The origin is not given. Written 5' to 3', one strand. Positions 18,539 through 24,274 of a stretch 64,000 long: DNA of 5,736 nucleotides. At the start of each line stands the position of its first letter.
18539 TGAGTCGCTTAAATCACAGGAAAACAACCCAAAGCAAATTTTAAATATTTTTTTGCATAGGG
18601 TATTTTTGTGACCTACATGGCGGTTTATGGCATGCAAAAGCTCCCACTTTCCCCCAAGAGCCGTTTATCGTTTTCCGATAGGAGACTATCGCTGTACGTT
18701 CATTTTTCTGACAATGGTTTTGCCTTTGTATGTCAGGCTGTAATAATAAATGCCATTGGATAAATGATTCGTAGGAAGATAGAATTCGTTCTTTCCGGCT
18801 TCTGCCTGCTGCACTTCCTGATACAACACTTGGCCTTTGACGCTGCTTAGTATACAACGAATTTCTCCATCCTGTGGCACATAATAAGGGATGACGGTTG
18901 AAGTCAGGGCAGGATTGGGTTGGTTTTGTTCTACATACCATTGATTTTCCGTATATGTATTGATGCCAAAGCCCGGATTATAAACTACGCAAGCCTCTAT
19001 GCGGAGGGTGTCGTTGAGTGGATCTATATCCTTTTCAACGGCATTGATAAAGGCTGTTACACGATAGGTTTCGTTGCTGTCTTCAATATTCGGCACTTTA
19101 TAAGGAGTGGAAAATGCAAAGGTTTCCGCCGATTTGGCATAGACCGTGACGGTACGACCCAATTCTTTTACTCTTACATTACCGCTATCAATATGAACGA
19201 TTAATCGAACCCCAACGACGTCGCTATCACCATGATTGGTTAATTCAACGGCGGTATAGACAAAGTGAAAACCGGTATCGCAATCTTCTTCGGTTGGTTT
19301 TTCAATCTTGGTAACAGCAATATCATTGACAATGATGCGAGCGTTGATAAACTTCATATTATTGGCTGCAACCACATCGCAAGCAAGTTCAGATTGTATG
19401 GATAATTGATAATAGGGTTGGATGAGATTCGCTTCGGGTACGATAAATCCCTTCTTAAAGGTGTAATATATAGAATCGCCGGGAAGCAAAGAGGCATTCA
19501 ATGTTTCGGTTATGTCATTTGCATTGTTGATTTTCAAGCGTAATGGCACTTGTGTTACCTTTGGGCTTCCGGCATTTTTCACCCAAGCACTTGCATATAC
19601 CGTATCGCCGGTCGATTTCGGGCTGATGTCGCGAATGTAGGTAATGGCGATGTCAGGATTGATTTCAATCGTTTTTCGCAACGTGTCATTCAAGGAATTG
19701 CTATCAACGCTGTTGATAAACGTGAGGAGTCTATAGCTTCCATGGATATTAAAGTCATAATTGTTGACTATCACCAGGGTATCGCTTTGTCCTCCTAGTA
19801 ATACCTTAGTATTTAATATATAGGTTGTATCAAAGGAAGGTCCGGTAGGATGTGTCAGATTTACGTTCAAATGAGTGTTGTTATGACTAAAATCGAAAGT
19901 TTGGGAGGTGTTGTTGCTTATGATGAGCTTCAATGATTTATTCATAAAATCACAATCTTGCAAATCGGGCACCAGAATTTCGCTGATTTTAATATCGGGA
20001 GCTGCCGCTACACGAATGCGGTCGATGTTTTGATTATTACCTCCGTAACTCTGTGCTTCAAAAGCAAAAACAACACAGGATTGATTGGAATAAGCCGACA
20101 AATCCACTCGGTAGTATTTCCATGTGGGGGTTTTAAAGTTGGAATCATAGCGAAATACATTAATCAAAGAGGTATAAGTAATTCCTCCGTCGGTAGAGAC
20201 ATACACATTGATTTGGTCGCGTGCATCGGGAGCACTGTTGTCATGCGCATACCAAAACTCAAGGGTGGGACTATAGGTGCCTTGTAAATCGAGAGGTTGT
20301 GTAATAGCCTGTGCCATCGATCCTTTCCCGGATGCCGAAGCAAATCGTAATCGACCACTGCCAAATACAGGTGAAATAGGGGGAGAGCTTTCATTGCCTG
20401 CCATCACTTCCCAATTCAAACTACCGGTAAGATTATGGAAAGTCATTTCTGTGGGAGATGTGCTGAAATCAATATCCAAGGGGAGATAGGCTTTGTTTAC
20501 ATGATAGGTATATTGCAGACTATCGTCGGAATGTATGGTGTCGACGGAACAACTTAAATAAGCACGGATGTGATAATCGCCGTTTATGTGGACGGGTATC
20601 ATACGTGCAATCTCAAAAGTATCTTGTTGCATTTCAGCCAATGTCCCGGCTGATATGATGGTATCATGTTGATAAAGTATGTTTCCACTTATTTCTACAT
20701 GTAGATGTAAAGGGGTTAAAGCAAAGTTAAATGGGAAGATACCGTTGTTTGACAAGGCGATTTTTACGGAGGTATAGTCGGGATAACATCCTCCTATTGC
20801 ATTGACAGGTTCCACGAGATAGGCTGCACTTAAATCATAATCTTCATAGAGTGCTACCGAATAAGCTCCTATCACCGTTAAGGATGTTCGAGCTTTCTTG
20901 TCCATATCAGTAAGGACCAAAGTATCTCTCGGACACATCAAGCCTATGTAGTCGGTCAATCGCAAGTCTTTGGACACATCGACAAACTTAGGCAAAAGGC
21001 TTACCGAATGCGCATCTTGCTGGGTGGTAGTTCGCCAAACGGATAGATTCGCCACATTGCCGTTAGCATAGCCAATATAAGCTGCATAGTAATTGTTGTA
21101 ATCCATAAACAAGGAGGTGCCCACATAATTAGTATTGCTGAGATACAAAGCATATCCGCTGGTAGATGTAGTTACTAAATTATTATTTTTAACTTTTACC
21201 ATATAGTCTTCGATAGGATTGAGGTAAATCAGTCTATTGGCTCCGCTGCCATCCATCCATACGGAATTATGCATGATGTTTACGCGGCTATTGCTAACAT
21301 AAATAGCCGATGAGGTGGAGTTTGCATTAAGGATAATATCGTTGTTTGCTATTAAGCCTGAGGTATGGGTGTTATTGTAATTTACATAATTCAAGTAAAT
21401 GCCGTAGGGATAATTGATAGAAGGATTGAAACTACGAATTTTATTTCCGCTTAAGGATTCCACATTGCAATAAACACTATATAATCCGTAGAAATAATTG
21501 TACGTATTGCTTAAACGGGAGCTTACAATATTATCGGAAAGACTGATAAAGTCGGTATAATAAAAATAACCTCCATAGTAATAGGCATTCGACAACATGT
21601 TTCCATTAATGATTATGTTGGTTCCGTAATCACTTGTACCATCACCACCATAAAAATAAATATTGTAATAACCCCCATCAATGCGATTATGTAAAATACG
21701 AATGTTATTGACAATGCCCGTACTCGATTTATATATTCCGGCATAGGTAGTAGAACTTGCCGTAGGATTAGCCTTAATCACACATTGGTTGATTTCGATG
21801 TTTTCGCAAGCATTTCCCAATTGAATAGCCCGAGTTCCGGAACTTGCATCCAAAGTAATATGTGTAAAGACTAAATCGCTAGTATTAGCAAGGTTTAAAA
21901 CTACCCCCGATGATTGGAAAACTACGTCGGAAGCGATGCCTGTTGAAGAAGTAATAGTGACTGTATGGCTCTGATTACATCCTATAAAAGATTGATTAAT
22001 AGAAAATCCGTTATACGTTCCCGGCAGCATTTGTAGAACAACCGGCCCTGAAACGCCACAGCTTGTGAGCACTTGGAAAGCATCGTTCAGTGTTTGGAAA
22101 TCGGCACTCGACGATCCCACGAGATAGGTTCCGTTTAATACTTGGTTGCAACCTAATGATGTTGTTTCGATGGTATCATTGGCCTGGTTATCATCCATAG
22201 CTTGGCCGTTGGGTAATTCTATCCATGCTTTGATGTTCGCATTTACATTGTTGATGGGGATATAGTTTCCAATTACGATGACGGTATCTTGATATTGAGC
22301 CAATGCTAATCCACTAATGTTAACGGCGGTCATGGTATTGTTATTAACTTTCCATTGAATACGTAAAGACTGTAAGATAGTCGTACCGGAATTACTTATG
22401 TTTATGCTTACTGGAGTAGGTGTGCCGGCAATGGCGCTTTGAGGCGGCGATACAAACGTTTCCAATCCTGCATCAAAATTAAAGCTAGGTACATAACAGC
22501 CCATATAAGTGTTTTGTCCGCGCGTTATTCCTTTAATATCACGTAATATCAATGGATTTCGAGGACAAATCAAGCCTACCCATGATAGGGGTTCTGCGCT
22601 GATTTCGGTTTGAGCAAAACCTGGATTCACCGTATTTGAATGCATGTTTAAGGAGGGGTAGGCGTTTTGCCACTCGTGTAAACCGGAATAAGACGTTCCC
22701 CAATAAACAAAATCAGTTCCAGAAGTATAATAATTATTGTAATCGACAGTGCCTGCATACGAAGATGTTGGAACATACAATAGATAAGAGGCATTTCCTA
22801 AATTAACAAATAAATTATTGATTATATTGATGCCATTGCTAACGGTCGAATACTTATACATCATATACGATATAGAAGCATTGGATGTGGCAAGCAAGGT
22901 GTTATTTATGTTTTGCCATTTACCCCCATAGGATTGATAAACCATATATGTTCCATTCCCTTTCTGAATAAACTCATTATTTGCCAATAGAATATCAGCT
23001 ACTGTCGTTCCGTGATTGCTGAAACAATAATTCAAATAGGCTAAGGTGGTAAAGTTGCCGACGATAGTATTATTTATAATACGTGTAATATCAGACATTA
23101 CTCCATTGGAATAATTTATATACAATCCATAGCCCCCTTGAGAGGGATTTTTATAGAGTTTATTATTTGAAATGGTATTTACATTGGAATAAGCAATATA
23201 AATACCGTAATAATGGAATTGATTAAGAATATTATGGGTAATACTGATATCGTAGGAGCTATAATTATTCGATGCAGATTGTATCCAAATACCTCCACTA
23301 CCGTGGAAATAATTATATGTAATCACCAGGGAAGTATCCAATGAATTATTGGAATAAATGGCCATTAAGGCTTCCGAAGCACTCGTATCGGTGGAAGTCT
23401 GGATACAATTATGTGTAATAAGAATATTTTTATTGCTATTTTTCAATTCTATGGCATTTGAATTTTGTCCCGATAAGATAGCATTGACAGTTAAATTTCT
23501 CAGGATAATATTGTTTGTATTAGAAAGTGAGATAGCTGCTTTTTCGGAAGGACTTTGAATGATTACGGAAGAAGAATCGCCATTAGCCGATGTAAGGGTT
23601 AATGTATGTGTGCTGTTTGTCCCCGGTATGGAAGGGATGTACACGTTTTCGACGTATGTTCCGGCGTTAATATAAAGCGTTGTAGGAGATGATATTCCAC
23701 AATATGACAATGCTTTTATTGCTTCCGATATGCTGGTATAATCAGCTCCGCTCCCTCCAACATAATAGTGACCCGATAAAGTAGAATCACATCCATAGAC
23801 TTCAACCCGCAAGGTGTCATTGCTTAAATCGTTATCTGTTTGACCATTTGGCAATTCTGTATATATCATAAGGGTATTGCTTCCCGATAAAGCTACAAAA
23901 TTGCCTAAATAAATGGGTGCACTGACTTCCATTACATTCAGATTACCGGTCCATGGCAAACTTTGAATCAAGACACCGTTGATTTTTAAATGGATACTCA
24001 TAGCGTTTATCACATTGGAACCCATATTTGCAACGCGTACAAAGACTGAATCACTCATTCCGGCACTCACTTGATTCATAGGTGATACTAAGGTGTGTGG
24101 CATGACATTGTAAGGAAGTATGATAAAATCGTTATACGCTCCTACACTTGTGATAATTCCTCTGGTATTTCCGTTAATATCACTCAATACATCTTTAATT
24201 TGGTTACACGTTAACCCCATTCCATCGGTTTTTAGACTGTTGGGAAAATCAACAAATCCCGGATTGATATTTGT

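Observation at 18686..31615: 12.9-kb single ORF: a T9SS cargo made of six complete, independently capped beta-helix units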

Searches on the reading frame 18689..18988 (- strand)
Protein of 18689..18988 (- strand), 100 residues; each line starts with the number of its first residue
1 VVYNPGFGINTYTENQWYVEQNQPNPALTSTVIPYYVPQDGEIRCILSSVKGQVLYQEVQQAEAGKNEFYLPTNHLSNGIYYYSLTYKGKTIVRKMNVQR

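Call 11: search_protein_families(library=pfam, proteins=[window:18689-18988:-], max_evalue=1)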
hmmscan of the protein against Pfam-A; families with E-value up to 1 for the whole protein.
window:18689-18988:- (100 aa): 2 families
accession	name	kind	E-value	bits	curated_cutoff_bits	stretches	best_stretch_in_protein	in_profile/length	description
PF18962.6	Por_Secre_tail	-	5.9e-06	26.9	27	1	24-96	3-73/75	Secretion system C-terminal sorting domain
PF13585.12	CHU_C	-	0.17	12.5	27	1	56-90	42-76/86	CHU_C Type IX secretion signal domain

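Call 12: search_protein_families(library=ncbifam, proteins=[window:18689-18988:-], max_evalue=1)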
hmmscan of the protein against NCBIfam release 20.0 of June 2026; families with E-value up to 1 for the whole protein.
window:18689-18988:- (100 aa): 3 families
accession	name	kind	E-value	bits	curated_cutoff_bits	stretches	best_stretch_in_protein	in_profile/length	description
TIGR04183.1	Por_Secre_tail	domain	2e-08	34.1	23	1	24-99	3-72/72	T9SS type A sorting domain-containing protein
NF052323.1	T9SSA_dep_M6i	equivalog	3.2e-07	28.7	600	1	22-85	960-1024/1043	T9SS-dependent M6-like inactivated metalloprotease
NF050177.1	TapA_OM_Porphy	equivalog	0.047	12.4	500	1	23-98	474-543/544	TapA/TapC family T9SS-dependent outer membrane protein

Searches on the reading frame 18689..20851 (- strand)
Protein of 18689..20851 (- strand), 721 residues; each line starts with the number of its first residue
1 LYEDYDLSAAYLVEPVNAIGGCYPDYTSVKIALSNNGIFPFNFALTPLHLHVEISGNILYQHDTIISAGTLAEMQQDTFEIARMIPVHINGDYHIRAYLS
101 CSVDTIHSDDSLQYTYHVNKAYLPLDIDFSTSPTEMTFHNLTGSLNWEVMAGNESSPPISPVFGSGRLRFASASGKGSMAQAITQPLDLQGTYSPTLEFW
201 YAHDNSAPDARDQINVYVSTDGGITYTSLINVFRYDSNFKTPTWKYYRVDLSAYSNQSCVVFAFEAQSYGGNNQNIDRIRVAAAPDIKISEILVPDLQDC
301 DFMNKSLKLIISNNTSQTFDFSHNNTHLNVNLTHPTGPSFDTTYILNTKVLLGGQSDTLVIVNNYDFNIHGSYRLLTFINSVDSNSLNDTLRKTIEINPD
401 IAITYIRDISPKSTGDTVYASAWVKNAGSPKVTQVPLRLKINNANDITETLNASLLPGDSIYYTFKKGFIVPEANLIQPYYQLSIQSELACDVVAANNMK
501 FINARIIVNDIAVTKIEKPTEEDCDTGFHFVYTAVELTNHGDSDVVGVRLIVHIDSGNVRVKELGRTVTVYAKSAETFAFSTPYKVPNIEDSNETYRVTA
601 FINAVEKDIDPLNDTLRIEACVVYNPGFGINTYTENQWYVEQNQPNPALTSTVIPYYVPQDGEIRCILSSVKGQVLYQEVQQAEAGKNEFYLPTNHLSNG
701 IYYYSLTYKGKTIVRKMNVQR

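Call 11: search_protein_families(library=pfam, proteins=[window:18689-20851:-], max_evalue=1)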
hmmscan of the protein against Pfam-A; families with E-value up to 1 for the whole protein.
window:18689-20851:- (721 aa): 3 families
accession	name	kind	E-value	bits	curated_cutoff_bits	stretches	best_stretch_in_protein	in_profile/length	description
PF00629.30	MAM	-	4.8e-05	23.7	26.4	1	146-281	20-152/158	MAM domain, meprin/A5/mu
PF18962.6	Por_Secre_tail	-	0.00011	22.9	27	1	645-717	3-73/75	Secretion system C-terminal sorting domain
PF07705.17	CARDB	-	0.083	13.6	22.7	0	399-466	2-68/101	CARDB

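Call 12: search_protein_families(library=ncbifam, proteins=[window:18689-20851:-], max_evalue=1)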
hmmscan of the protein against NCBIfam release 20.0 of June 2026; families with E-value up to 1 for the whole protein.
window:18689-20851:- (721 aa): 4 families
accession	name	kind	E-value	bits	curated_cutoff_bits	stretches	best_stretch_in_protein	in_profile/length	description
NF038128.1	choice_anch_J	domain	1.2e-08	35.3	30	1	183-280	66-161/162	choice-of-anchor J domain-containing protein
TIGR04183.1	Por_Secre_tail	domain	3.9e-07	30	23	1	645-719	3-71/72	T9SS type A sorting domain-containing protein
NF052323.1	T9SSA_dep_M6i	equivalog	1e-05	23.7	600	1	643-706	960-1024/1043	T9SS-dependent M6-like inactivated metalloprotease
NF047933.1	antiphage_GapS4a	subfamily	0.0026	17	270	1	258-389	128-264/302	GapS4a family protein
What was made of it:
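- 19997..20485 (-): Tail jelly-roll, aa 3711-3873: choice-of-anchor J / MAM-like. NF038128 scores 35.3 bits against a cut-off of 30; Pfam MAM scores 23.7 against 26.4 (calls 11, 12).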

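Call 58: predict_structure(alignment_id=A3)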
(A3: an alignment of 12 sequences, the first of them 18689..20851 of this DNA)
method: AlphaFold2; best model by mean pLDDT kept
length: 721 residues; sequences in the alignment: 12
mean_pLDDT: 85.5   pTM: 0.51
mean pLDDT of the five models: 85.5, 85.0, 84.2, 82.6, 81.5
residues with pLDDT >= 90: 286; 70-90: 383; 50-70: 43; < 50: 9
segments of 3 or more residues with pLDDT < 50: 628-635
pLDDT, mean of each block of 10 residues (from residue 1): 81 83 84 92 92 87 92 92 82 92 87 90 88 87 85 67 88 74 90 90 83 92 90 88 92 90 89 87 86 86 88 82 79 87 79 82 81 89 68 91 91 91 94 93 89 93 94 86 92 85 90 91 84 93 88 83 89 92 84 81 78 90 63 57 63 83 88 87 86 82 88 81 65
secondary structure, 60 per line:
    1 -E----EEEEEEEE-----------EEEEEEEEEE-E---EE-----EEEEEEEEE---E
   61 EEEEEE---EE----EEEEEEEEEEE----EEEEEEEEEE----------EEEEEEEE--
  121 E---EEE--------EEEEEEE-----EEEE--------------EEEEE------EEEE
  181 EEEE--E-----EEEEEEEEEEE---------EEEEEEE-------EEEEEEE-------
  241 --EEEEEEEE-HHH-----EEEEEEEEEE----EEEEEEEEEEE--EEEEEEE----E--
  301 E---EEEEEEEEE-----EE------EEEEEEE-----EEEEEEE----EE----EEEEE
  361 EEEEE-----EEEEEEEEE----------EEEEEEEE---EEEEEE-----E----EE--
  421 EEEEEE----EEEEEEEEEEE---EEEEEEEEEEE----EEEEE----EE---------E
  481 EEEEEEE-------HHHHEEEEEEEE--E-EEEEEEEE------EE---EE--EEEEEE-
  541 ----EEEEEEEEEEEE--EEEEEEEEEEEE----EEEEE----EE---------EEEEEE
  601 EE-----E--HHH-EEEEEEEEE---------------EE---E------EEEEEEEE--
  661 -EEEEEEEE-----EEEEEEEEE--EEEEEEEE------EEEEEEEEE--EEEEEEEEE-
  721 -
elements in order (helices of 4 or more, strands of 3 or more residues): E7-14 E26-35 E48-56 E60-66 E76-86 E91-100 E111-118 E125-127 E136-142 E148-151 E166-170 E177-184 E193-203 E213-219 E227-233 E243-250 E260-269 E274-284 E287-293 E305-313 E327-333 E339-345 E356-365 E371-379 E390-397 E401-406 E421-426 E431-441 E445-455 E460-464 E480-487 H495-498 E499-506 E511-518 E534-539 E545-556 E559-570 E575-579 E595-602 E615-623 E651-658 E662-669 E675-683 E686-693 E700-708 E711-719
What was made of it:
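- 20486..20851 (-): Tail Ig-like domain 1, aa 3589-3710. AF2 pLDDT 81-92 (call 58).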

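Call 62: fold_search(model_id=the predicted structure, library=pdb)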
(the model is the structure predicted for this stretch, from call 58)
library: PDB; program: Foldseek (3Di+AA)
matches with E <= 10: 1811; with E <= 0.001: 484
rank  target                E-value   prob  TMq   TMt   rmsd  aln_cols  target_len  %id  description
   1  2v5y                  5.7e-14  1.00  0.17  0.20  18.1       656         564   11  Crystal structure of the receptor protein tyrosine phosphatase mu ectodomain (released 2007-09-11)
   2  8wa2_E                4.0e-12  1.00  0.17  0.10  39.2       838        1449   11  cryo-EM structure of native mastigonemes isolated from Chlamydomonas reinhardtii at 3.0 angstrom resolution (released 2024-04-10)
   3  8wa2_F                1.1e-11  1.00  0.18  0.10  38.2       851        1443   11  cryo-EM structure of native mastigonemes isolated from Chlamydomonas reinhardtii at 3.0 angstrom resolution (released 2024-04-10)
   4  9u61_E                1.3e-11  1.00  0.14  0.09  56.5       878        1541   10  CP/MBL pathways C3 convertase C4b2a and C3 complex (released 2026-01-14)
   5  5a42                  1.7e-11  1.00  0.14  0.08  57.2       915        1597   10  Cryo-EM single particle 3D reconstruction of the native conformation of E. coli alpha-2-macroglobulin (ECAM) (released 2015-07-29)
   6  9ijj_C                1.9e-11  1.00  0.12  0.10  28.8       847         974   10  In situ structure of the central apparatus in mouse sperm axoneme. (released 2025-06-04)
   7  9fx2                  2.2e-11  1.00  0.15  0.10  54.9       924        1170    8  Structure of methylamine activated CD109 (released 2025-03-19)
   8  5i5k_A                2.9e-11  1.00  0.16  0.09  55.6       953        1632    8  Structure of complement C5 in complex with eculizumab (released 2016-03-16)
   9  5i5k_B                6.8e-11  1.00  0.16  0.09  55.8       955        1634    8  Structure of complement C5 in complex with eculizumab (released 2016-03-16)
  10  9ijj_h                6.8e-11  1.00  0.16  0.09  51.9       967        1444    8  In situ structure of the central apparatus in mouse sperm axoneme. (released 2025-06-04)
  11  9u5z_E                7.1e-11  1.00  0.15  0.09  57.3       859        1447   10  C3 convertases zymogen C4b2 in activation state (released 2026-01-14)
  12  9fx3_A                9.0e-11  1.00  0.17  0.12  60.0       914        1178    7  Structure of active human CD109 (released 2025-03-19)
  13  7o7m_A                1.3e-10  1.00  0.14  0.09  55.6       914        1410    8  (h-alpha2M)4 native II (released 2022-04-13)
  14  9x1i_A                1.5e-10  1.00  0.13  0.10  53.3       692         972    9  Structure of endo-beta-N-acetylglucosaminidase HS (released 2026-03-18)
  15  7som_D                1.8e-10  1.00  0.17  0.09  43.3       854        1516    9  Ciliary C2 central pair apparatus isolated from Chlamydomonas reinhardtii (released 2022-04-13)
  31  7ptp_A                9.6e-10  1.00  0.14  0.14  30.6       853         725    8  In-situ structure of pentameric S-layer protein (released 2021-12-15)
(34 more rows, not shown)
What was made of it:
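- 19997..20485 (-): The top Foldseek hit of the tail model is the RPTPmu MAM-Ig-FN3 ectodomain 2v5y, E 5.7e-14 (call 62).
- On MAM / choice-of-anchor J jelly-roll: The Foldseek top hit is the RPTPmu MAM-Ig-FN3 ectodomain (calls 11, 12, 62).
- The tail model also hits an S-layer protein (7ptp) and mastigoneme structures among its Foldseek matches (call 62).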

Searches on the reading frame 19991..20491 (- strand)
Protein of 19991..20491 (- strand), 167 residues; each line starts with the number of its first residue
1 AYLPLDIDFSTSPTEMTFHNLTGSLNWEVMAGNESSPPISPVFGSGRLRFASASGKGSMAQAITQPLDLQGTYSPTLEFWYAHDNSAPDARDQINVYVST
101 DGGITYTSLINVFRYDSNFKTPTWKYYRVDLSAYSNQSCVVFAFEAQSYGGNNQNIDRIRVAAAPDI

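Call 83: search_solved_structures(query=A5, max_evalue=10)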
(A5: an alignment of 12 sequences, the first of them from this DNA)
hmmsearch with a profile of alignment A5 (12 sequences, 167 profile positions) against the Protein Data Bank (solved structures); distinct sequences matched with E-value up to 10: 0.

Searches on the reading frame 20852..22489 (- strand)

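Call 11: search_protein_families(library=pfam, proteins=[window:20852-22489:-], max_evalue=1)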
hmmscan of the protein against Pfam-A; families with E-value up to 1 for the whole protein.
window:20852-22489:- (546 aa): 1 family
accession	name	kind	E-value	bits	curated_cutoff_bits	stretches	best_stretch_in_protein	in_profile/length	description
PF07705.17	CARDB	-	0.038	14.6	22.7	1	14-66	10-62/101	CARDB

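Call 12: search_protein_families(library=ncbifam, proteins=[window:20852-22489:-], max_evalue=1)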
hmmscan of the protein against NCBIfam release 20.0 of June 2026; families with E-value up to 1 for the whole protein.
window:20852-22489:- (546 aa): 0 families

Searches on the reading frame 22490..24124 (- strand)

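Call 11: search_protein_families(library=pfam, proteins=[window:22490-24124:-], max_evalue=1)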
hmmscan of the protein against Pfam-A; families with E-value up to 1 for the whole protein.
window:22490-24124:- (545 aa): 1 family
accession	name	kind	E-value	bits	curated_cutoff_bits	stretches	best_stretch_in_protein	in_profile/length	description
PF05048.19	NosD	-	0.29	11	23.6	0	288-459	44-183/212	Periplasmic copper-binding protein (NosD)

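Call 12: search_protein_families(library=ncbifam, proteins=[window:22490-24124:-], max_evalue=1)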
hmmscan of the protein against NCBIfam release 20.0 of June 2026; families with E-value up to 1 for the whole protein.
window:22490-24124:- (545 aa): 0 families
